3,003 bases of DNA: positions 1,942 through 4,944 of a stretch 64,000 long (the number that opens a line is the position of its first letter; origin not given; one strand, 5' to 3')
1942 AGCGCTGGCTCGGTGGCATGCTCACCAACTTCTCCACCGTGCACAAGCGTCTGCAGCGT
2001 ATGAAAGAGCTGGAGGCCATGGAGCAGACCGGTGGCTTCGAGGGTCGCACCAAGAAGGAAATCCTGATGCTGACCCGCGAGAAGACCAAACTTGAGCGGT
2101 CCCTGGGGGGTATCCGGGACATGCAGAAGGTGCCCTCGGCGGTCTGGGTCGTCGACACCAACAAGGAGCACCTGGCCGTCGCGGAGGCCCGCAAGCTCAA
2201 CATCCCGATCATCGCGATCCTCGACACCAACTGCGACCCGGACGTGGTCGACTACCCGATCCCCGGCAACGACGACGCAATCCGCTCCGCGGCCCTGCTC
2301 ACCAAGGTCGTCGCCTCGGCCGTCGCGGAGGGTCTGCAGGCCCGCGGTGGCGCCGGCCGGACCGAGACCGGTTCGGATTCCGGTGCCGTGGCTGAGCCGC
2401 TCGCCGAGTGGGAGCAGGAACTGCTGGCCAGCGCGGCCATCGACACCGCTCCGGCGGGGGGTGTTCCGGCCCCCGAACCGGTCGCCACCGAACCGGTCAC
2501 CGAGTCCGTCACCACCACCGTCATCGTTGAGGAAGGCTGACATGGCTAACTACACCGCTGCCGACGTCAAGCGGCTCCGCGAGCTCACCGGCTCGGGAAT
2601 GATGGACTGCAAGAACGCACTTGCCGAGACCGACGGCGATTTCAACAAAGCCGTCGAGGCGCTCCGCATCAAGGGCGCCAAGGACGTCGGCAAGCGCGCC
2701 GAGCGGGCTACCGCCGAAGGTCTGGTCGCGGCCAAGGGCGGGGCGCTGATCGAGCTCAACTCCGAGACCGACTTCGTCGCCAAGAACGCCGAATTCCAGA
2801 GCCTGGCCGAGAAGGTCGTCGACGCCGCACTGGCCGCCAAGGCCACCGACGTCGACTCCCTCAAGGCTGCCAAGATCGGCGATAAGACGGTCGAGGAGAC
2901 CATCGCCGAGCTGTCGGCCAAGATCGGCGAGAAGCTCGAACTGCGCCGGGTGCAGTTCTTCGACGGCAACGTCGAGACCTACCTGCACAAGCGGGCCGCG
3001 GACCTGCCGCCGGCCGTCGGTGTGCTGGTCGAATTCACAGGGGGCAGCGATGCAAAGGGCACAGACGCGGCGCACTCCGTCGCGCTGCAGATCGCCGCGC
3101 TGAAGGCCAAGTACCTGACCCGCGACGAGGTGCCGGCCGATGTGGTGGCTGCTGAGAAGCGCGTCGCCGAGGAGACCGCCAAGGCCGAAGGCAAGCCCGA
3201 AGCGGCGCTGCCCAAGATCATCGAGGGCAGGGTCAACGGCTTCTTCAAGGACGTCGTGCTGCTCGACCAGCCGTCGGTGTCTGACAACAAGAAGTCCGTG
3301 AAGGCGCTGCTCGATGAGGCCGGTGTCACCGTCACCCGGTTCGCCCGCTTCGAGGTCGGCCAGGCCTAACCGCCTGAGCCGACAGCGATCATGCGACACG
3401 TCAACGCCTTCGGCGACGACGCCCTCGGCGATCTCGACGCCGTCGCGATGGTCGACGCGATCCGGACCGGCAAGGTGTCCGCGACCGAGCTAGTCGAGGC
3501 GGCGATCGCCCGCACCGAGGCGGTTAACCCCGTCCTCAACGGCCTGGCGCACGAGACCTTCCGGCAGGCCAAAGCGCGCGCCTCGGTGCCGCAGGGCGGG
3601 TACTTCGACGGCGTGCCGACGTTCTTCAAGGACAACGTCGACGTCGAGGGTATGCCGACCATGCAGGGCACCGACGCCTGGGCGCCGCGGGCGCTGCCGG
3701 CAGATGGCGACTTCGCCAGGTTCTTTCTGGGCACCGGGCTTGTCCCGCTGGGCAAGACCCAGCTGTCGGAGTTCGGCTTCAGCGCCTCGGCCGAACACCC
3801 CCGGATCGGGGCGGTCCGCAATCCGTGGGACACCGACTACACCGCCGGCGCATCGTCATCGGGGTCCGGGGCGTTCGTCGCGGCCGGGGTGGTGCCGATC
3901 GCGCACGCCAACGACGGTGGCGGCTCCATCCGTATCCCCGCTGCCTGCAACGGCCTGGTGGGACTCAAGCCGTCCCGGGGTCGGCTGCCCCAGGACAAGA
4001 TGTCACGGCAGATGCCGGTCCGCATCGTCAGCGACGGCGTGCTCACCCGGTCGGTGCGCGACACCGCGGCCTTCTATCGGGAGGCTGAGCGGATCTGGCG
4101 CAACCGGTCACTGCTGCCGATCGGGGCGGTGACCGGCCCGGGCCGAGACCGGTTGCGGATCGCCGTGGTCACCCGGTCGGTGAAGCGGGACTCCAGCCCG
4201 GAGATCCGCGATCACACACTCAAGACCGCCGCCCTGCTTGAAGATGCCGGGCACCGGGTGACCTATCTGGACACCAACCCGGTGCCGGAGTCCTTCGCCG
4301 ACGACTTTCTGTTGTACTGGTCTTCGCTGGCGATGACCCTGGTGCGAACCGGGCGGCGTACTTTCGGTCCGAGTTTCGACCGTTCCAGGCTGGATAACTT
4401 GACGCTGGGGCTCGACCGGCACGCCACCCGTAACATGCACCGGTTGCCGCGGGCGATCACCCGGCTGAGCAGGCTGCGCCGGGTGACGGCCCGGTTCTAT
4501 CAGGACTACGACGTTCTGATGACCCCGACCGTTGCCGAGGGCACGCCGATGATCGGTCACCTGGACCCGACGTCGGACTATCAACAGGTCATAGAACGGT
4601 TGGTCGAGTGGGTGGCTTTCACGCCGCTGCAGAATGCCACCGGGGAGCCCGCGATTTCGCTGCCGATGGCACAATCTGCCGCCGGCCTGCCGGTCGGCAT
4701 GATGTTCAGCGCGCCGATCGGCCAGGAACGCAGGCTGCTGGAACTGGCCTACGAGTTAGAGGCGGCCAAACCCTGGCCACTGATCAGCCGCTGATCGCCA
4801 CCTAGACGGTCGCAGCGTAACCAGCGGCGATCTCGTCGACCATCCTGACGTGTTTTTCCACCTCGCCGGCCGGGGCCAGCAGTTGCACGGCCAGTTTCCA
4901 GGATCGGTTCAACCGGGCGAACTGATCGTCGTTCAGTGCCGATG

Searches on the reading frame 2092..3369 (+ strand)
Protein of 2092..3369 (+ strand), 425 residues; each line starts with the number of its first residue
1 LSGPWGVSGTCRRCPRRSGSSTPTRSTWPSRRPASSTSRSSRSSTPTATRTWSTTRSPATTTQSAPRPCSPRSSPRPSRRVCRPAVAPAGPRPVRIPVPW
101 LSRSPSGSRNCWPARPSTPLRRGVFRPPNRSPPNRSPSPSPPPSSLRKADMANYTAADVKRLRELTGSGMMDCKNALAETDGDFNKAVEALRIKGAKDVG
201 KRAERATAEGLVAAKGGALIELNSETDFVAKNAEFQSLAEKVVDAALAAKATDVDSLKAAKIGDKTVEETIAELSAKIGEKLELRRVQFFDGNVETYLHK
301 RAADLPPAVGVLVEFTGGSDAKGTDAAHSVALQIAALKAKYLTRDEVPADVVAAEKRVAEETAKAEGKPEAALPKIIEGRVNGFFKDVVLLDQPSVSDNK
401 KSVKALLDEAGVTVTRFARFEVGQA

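Call 66: search_protein_families(library=pfam, proteins=[window:2092-3369:+], max_evalue=0.00001)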
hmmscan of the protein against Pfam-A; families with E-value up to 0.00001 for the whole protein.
window:2092-3369:+ (425 aa): 1 family
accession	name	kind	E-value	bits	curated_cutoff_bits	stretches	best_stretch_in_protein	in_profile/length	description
PF00889.24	EF_TS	-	4.4e-65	219.5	27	1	217-424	1-204/204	Elongation factor TS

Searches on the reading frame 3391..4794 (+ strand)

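Call 66: search_protein_families(library=pfam, proteins=[window:3391-4794:+], max_evalue=0.00001)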
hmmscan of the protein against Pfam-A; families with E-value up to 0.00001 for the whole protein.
window:3391-4794:+ (467 aa): 1 family
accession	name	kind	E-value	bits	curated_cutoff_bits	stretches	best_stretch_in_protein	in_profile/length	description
PF01425.27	Amidase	-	3.3e-104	349.8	27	1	33-450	1-445/445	Amidase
